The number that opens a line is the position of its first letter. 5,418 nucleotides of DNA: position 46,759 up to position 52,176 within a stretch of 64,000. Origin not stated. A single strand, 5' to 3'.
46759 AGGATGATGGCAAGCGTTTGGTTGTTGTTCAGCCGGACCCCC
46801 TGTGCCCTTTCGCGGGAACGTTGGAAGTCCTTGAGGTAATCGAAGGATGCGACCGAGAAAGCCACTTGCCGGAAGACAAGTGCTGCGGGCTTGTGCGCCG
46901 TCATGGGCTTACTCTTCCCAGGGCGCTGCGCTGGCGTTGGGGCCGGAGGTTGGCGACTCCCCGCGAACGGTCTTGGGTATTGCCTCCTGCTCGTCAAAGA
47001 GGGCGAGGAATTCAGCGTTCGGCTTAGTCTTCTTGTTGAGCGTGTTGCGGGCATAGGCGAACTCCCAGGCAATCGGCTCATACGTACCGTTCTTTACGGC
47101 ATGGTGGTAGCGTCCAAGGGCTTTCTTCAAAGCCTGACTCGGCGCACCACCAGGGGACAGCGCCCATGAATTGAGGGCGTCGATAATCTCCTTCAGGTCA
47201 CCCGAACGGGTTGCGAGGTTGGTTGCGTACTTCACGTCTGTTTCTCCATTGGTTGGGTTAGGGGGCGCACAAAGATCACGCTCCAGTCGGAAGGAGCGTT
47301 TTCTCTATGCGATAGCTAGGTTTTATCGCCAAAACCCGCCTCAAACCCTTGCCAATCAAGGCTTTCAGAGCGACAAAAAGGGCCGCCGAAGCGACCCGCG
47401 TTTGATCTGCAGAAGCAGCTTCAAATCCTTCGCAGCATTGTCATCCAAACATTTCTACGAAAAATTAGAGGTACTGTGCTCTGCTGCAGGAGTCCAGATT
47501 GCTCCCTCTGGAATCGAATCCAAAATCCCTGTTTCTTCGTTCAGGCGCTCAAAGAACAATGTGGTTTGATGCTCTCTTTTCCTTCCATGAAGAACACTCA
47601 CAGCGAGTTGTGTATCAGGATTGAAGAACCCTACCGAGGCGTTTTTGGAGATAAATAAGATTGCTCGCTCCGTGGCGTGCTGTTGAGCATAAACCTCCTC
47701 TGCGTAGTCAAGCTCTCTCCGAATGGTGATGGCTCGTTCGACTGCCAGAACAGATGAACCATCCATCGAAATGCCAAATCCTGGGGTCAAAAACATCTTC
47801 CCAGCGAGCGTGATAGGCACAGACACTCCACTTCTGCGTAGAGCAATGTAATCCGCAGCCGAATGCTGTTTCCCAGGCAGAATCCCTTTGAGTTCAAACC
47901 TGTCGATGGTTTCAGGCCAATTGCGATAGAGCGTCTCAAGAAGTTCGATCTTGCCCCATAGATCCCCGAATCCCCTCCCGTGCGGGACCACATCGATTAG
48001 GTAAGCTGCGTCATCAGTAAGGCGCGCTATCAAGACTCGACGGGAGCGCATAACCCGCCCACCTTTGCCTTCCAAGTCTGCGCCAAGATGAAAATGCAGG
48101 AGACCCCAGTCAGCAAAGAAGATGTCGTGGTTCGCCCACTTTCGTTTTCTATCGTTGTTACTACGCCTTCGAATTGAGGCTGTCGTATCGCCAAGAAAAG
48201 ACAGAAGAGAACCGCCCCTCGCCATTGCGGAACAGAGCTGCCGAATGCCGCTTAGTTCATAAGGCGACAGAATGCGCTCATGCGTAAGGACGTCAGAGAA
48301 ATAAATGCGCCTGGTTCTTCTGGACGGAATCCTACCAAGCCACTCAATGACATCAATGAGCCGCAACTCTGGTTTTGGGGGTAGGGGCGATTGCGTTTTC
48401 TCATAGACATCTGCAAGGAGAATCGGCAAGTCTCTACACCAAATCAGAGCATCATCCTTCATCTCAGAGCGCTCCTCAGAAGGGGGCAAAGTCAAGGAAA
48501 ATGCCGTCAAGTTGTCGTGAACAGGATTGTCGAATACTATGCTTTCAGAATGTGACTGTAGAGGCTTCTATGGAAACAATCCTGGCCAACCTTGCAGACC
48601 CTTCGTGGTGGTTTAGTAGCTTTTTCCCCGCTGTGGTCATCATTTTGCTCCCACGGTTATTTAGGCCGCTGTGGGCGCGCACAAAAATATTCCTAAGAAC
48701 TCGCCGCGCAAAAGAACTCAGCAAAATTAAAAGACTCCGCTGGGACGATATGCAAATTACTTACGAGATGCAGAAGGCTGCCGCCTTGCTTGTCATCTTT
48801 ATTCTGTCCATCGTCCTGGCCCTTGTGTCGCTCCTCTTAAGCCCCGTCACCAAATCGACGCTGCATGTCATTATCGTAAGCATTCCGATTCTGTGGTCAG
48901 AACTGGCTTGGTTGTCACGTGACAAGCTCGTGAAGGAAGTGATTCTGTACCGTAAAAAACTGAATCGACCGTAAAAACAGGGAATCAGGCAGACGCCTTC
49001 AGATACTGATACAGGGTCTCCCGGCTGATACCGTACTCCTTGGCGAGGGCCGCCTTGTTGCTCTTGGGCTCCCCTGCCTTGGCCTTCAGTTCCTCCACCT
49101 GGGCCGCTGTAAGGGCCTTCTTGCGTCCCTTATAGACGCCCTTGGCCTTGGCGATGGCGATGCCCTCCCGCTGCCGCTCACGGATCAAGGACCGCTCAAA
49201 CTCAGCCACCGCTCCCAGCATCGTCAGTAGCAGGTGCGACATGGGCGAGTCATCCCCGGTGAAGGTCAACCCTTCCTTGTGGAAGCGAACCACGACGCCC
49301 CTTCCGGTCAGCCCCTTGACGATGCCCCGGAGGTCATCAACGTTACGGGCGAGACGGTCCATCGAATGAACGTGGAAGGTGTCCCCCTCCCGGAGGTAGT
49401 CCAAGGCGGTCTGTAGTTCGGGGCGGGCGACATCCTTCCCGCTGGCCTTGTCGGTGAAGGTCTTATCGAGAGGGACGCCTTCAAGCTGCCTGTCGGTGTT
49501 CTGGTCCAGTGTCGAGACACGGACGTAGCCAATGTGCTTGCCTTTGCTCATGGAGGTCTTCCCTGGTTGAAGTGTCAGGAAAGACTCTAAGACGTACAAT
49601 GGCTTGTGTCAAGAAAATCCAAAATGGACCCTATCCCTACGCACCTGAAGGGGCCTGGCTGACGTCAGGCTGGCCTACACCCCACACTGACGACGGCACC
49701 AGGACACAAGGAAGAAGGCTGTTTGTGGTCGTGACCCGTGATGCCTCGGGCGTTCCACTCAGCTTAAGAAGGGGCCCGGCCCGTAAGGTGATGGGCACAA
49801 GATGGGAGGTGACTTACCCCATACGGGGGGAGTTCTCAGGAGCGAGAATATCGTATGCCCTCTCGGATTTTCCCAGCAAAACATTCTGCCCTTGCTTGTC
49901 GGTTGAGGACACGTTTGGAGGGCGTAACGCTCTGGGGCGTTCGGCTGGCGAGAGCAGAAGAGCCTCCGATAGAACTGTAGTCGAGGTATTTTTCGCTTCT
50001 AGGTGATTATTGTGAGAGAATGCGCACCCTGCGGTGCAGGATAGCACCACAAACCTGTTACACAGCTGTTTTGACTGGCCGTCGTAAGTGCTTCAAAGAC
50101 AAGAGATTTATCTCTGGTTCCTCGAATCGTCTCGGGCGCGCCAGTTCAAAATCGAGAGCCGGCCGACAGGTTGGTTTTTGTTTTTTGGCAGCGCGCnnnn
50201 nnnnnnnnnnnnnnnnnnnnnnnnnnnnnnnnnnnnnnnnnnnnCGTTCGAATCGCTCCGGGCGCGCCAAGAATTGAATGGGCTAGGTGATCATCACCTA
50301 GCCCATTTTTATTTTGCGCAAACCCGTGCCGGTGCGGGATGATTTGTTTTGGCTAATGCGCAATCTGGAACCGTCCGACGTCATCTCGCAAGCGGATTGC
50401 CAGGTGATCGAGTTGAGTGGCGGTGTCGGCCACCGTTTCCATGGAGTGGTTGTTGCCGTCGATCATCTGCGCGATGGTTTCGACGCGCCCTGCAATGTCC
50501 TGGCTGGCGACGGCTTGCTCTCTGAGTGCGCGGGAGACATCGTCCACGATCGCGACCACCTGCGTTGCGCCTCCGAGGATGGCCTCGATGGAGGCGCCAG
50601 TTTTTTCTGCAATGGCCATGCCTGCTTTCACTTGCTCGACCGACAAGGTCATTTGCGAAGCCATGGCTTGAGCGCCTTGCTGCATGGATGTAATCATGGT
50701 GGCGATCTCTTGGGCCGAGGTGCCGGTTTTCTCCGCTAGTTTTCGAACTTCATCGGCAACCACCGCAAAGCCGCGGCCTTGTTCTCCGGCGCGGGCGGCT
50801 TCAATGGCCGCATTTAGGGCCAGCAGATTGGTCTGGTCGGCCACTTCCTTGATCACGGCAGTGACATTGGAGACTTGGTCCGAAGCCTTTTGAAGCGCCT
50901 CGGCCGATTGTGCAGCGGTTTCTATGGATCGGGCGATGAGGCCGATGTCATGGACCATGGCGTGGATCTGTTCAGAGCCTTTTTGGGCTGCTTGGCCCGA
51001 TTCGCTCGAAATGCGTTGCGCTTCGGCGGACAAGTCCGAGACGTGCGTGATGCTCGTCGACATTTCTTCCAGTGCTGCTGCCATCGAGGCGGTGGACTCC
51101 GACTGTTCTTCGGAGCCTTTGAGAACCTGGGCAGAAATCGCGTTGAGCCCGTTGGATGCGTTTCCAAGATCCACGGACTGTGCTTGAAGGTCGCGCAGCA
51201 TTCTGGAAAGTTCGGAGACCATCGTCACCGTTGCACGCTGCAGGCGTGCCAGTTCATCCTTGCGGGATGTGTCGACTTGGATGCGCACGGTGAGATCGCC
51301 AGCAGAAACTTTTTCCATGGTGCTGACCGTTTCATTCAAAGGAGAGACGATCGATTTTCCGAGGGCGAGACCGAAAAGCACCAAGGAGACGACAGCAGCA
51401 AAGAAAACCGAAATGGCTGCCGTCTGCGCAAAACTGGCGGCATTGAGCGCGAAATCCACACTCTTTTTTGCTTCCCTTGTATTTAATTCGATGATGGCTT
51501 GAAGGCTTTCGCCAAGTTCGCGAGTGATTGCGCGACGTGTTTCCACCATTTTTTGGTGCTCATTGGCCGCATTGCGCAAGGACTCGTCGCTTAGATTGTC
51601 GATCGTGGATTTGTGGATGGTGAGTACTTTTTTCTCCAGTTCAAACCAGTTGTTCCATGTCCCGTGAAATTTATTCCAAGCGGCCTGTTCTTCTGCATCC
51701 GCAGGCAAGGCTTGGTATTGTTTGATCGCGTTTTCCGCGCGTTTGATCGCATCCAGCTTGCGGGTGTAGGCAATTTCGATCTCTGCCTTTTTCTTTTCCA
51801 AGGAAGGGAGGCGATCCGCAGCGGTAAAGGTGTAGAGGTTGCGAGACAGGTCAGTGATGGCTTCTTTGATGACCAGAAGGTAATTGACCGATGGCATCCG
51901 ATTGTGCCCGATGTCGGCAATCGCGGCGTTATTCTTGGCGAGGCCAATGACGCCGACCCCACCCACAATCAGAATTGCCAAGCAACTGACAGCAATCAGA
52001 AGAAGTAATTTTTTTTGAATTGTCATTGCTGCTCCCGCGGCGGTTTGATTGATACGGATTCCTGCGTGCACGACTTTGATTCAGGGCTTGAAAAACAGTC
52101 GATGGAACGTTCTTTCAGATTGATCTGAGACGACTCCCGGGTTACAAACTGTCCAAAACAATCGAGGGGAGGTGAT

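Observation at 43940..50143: Minimal 6.1-kb integrative element of unclear class in tRNA-Arg(CCG)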

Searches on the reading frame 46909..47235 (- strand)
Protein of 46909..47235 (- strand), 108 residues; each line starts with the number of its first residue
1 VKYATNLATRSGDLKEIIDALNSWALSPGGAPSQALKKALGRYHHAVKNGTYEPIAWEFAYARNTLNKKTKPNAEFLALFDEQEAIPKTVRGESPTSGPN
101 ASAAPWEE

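Call 5: search_protein_families(library=pfam, proteins=[window:46909-47235:-], max_evalue=0.01)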
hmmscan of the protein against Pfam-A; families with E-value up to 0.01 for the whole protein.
window:46909-47235:- (108 aa): 0 families

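Call 6: search_protein_families(library=phrogs, proteins=[window:46909-47235:-], max_evalue=0.01)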
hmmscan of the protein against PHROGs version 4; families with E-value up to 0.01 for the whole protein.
window:46909-47235:- (108 aa): 0 families

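Call 7: search_protein_families(library=ncbifam, proteins=[window:46909-47235:-], max_evalue=0.01)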
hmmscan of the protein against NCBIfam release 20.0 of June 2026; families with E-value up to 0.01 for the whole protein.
window:46909-47235:- (108 aa): 0 families

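Call 8: search_protein_families(library=padloc, proteins=[window:46909-47235:-], max_evalue=0.01)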
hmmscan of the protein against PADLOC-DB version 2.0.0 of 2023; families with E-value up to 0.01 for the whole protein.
window:46909-47235:- (108 aa): 0 families

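Call 81: search_protein_families(library=pfam, proteins=[window:46909-47235:-], max_evalue=10)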
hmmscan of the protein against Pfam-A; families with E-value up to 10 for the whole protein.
window:46909-47235:- (108 aa): 0 families

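Call 82: find_homologous_proteins(query=window:46909-47235:-, max_evalue=0.01)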
Query window:46909-47235:- (108 aa): 3 proteins with E <= 0.01 among 8 candidates.
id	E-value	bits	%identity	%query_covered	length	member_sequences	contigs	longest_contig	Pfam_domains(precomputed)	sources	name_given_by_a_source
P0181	5.8e-65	234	99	100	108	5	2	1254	-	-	-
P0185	3.1e-58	213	88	100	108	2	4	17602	-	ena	-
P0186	3.9e-30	122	58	100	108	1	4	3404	-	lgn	-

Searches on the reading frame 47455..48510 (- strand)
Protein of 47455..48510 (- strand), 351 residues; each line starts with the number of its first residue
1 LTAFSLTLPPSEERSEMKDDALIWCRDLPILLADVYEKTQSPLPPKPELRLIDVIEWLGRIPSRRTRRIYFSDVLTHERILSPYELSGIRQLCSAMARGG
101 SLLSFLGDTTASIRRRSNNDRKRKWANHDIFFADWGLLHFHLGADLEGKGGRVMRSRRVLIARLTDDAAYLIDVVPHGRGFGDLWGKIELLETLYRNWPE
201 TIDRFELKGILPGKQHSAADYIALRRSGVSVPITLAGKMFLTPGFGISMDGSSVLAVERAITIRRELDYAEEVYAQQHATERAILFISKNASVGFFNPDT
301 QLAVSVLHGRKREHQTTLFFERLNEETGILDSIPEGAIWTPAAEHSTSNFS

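Call 5: search_protein_families(library=pfam, proteins=[window:47455-48510:-], max_evalue=0.01)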
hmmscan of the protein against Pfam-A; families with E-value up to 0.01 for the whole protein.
window:47455-48510:- (351 aa): 0 families

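Call 6: search_protein_families(library=phrogs, proteins=[window:47455-48510:-], max_evalue=0.01)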
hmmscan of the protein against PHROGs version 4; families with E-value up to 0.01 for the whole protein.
window:47455-48510:- (351 aa): 0 families

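Call 7: search_protein_families(library=ncbifam, proteins=[window:47455-48510:-], max_evalue=0.01)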
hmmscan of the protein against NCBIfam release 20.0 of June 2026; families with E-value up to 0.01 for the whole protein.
window:47455-48510:- (351 aa): 0 families

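Call 8: search_protein_families(library=padloc, proteins=[window:47455-48510:-], max_evalue=0.01)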
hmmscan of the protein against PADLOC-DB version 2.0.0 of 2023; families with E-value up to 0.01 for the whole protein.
window:47455-48510:- (351 aa): 2 families
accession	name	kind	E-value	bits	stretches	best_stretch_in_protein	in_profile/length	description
PDLC04066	PD-T4-7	-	7.4e-37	125.1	1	57-280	46-264/337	-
PDLC04065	PD-T4-7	-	2.7e-20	71.2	1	53-302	34-293/333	-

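Call 81: search_protein_families(library=pfam, proteins=[window:47455-48462:-], max_evalue=10)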
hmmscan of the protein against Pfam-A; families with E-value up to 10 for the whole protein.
window:47455-48462:- (335 aa): 0 families

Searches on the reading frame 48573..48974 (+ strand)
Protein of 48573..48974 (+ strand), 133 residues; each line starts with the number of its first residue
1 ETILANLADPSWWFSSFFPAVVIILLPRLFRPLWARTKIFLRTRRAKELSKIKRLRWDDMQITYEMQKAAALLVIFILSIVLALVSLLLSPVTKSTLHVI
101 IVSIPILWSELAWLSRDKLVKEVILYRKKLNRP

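Call 81: search_protein_families(library=pfam, proteins=[window:48573-48974:+], max_evalue=10)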
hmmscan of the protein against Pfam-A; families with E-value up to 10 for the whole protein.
window:48573-48974:+ (133 aa): 3 families
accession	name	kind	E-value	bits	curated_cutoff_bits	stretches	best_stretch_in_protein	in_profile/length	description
PF20197.3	DUF6560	-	0.0071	17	27.8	1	39-102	21-82/174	Family of unknown function (DUF6560)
PF11252.13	DUF3051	-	0.47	10.6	27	1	77-124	5-51/189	Protein of unknown function (DUF3051)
PF20226.3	DUF6585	-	2.6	7.8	27.7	1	65-128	20-85/249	Family of unknown function (DUF6585)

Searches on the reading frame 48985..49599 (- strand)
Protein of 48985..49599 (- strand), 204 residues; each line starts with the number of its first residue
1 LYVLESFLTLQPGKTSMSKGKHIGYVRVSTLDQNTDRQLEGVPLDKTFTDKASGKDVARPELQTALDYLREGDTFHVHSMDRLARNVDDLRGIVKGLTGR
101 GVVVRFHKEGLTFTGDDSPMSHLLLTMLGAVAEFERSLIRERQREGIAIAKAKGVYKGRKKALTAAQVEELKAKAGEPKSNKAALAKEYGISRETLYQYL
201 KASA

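Call 5: search_protein_families(library=pfam, proteins=[window:48985-49599:-], max_evalue=0.01)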
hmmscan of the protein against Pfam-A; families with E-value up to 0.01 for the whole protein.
window:48985-49599:- (204 aa): 4 families
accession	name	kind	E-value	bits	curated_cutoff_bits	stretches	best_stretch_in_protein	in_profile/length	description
PF00239.26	Resolvase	-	6.6e-35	120.8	23.3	1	23-155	2-144/145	Resolvase, N terminal domain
PF02796.21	HTH_7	-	6.8e-08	33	23.8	1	158-202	1-44/45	Helix-turn-helix domain of resolvase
PF04967.18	HTH_10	-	0.0041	17.3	23.1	0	183-202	27-46/53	HTH DNA binding domain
PF13565.12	HTH_32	-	0.0099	16.8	33.7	0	142-200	8-73/73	Homeodomain-like domain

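Call 6: search_protein_families(library=phrogs, proteins=[window:48985-49599:-], max_evalue=0.01)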
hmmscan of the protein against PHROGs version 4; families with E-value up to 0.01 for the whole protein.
window:48985-49599:- (204 aa): 4 families
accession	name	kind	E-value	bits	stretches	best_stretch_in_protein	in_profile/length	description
phrog_125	-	DNA, RNA and nucleotide metabolism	1.6e-62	212.3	1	9-203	9-203/254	DNA invertase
phrog_95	-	integration and excision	3.6e-21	76.4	1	14-161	82-244/651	integrase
phrog_8275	-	DNA, RNA and nucleotide metabolism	1.8e-10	41.5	1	23-66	3-49/51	DNA invertase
phrog_664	-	DNA, RNA and nucleotide metabolism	0.0066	17.3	1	128-202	42-123/210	DNA binding protein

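Call 7: search_protein_families(library=ncbifam, proteins=[window:48985-49599:-], max_evalue=0.01)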
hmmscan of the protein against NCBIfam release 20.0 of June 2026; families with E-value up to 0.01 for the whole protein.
window:48985-49599:- (204 aa): 4 families
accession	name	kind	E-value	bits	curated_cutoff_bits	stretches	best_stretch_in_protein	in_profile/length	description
NF009949.0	PRK13413.1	equivalog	1.7e-15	57.2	272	1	23-202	3-195/203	master DNA invertase Mpi family serine-type recombinase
NF041201.1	recomb_XisF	equivalog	1.4e-12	47.4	375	1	23-153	2-139/465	fdxN element excision recombinase XisF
NF047343.1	SCCmet_CcrB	equivalog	5.6e-10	38.5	900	1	40-159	41-160/542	cassette chromosome recombinase CcrB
NF033518.0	transpos_IS607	equivalog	0.0047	16.5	110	0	16-85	50-132/187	IS607 family transposase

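Call 8: search_protein_families(library=padloc, proteins=[window:48985-49599:-], max_evalue=0.01)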
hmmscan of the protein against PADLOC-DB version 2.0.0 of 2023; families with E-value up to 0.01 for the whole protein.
window:48985-49599:- (204 aa): 1 family
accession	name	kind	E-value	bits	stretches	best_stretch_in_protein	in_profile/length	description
PDLC04133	mad1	-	0.00013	20.2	1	178-202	4-28/60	mads_1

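Call 67: list_cluster_members(proteins=[window:48985-49551:-, window:47455-48510:-, window:44121-45701:+, window:46909-47235:-])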
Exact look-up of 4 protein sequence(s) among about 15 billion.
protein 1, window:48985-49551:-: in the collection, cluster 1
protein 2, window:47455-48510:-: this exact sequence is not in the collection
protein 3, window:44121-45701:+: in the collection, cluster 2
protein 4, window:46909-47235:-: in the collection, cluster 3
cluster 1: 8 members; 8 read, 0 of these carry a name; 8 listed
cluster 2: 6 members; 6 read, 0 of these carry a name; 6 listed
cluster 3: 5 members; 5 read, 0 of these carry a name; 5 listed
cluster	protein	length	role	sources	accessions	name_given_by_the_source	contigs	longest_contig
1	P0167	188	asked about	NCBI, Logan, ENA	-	-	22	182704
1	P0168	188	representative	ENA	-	-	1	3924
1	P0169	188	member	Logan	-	-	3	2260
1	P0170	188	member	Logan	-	-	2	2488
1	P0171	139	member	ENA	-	-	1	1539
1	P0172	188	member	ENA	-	-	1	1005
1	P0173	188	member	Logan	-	-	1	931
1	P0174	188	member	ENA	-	-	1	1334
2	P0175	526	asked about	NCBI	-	-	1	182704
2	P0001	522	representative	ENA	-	-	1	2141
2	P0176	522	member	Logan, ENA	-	-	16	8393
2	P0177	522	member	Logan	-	-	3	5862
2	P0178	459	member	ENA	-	-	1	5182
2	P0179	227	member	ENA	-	-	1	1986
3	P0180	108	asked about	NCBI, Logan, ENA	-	-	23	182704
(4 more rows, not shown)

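Call 68: find_encoding_contigs(protein=P0167, flank=10000, max_places=10)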
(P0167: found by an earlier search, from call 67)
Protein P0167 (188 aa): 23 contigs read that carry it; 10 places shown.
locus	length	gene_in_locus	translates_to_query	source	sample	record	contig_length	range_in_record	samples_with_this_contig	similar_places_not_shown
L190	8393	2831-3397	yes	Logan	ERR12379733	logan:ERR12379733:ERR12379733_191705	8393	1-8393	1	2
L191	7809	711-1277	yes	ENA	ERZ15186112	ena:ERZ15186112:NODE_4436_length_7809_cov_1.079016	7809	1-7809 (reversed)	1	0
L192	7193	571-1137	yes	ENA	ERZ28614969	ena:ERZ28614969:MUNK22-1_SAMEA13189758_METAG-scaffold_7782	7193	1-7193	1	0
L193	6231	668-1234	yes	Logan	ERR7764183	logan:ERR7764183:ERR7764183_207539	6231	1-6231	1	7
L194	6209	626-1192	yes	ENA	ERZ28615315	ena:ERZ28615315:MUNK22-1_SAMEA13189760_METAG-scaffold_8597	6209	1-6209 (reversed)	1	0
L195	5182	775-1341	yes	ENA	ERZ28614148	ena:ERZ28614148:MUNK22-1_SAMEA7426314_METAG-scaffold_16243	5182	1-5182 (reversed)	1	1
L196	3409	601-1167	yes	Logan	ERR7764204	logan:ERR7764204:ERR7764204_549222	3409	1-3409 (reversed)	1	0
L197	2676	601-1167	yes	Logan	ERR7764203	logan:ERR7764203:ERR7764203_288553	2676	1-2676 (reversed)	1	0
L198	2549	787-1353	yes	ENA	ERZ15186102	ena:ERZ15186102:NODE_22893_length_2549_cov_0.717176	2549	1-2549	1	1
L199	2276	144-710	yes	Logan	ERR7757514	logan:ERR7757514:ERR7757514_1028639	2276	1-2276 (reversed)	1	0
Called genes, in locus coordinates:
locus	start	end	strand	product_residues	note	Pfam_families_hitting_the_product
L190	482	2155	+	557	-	PF02203:TarH, PF12729:4HB_MCP_1, PF00672:HAMP, PF00015:MCPsignal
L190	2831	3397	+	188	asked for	PF00239:Resolvase, PF02796:HTH_7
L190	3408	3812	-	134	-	-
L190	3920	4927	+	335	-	-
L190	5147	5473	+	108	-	-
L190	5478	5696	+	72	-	-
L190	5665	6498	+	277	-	-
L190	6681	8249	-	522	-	PF20172:DUF6538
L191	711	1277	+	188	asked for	PF00239:Resolvase, PF02796:HTH_7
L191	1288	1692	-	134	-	-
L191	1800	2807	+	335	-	-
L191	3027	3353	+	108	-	-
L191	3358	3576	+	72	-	-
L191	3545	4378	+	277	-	-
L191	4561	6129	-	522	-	PF20172:DUF6538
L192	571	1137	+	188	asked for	PF00239:Resolvase, PF02796:HTH_7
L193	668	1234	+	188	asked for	PF00239:Resolvase, PF02796:HTH_7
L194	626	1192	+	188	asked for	PF00239:Resolvase, PF02796:HTH_7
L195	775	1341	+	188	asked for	PF00239:Resolvase, PF02796:HTH_7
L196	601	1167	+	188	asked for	PF00239:Resolvase, PF02796:HTH_7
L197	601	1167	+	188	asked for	PF00239:Resolvase, PF02796:HTH_7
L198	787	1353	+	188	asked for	PF00239:Resolvase, PF02796:HTH_7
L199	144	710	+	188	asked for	PF00239:Resolvase, PF02796:HTH_7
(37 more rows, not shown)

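Call 69: find_encoding_contigs(protein=P0176, flank=10000, max_places=10)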
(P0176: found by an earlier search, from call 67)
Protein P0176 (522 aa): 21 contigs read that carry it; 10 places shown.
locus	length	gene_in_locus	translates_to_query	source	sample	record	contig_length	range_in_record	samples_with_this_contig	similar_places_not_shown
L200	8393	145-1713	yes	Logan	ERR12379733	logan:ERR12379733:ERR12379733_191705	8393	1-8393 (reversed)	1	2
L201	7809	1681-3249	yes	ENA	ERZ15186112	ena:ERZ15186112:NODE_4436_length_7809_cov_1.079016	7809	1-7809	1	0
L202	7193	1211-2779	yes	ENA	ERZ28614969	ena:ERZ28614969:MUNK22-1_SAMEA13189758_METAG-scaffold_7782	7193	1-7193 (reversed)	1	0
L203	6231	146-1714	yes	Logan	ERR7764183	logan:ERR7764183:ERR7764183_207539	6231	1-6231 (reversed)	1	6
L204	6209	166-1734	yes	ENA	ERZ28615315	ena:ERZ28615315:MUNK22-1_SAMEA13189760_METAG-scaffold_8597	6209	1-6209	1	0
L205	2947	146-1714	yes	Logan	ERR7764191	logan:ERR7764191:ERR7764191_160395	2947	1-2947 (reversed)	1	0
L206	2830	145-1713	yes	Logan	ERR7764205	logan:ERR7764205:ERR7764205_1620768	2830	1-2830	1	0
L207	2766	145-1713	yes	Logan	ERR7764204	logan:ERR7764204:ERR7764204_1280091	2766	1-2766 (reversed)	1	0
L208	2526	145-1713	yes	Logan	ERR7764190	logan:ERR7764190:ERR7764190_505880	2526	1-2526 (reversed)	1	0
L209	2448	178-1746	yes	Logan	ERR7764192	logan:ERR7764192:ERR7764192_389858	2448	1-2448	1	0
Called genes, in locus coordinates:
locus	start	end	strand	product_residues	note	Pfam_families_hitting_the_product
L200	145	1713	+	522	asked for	PF20172:DUF6538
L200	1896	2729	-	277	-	-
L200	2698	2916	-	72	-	-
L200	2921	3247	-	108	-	-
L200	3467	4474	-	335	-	-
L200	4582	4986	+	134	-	-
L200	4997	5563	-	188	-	PF00239:Resolvase, PF02796:HTH_7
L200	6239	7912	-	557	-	PF02203:TarH, PF12729:4HB_MCP_1, PF00672:HAMP, PF00015:MCPsignal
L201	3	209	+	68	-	?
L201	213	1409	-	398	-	PF00589:Phage_integrase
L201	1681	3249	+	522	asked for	PF20172:DUF6538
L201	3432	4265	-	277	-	-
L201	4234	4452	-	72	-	-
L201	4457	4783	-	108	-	-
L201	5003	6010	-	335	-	-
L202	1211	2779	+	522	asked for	PF20172:DUF6538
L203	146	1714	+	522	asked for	PF20172:DUF6538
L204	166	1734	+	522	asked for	PF20172:DUF6538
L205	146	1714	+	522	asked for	PF20172:DUF6538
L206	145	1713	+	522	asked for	PF20172:DUF6538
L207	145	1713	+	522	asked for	PF20172:DUF6538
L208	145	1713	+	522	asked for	PF20172:DUF6538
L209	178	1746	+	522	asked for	PF20172:DUF6538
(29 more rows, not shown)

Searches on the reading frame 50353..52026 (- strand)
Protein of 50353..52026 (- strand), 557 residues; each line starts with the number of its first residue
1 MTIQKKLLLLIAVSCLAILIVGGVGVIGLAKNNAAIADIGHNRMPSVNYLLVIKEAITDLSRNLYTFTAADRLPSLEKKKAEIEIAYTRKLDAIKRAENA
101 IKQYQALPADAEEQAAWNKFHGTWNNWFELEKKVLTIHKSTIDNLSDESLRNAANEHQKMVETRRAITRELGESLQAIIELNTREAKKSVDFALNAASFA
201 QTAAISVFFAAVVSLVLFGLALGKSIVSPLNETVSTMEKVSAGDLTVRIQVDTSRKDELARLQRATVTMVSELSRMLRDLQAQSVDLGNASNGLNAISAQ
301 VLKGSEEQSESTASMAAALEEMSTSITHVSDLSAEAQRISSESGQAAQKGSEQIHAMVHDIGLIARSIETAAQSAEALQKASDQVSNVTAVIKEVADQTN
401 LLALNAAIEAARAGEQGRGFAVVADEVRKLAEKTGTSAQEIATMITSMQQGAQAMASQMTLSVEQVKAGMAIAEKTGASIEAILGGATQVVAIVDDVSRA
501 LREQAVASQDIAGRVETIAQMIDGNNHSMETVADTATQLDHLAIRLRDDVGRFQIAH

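Call 72: find_encoding_contigs(protein=window:50353-52026:-, flank=4000, max_places=10)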
Protein window:50353-52026:- (557 aa): 3 contigs read that carry it; 3 places shown.
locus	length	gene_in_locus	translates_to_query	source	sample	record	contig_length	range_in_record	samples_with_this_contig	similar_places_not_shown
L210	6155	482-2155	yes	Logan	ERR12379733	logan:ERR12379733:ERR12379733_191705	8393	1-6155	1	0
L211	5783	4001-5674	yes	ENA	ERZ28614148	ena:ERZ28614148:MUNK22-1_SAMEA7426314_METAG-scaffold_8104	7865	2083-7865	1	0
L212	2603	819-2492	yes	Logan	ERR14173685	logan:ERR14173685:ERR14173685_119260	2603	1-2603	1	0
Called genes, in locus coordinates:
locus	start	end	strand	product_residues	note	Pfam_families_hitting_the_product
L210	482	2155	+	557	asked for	PF02203:TarH, PF12729:4HB_MCP_1, PF00672:HAMP, PF00015:MCPsignal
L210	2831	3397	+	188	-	PF00239:Resolvase, PF02796:HTH_7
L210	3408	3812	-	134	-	-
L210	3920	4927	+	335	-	-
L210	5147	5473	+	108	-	-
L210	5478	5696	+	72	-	-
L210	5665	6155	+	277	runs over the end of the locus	-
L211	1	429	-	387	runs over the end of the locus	PF02805:Ada_Zn_binding, PF00165:HTH_AraC, PF12833:HTH_18, PF01035:DNA_binding_1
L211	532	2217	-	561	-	PF01268:FTHFS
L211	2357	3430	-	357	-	PF03706:LPG_synthase_TM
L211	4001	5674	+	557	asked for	PF02203:TarH, PF12729:4HB_MCP_1, PF00672:HAMP, PF00015:MCPsignal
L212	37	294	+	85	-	-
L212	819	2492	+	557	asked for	PF02203:TarH, PF12729:4HB_MCP_1, PF00672:HAMP, PF00015:MCPsignal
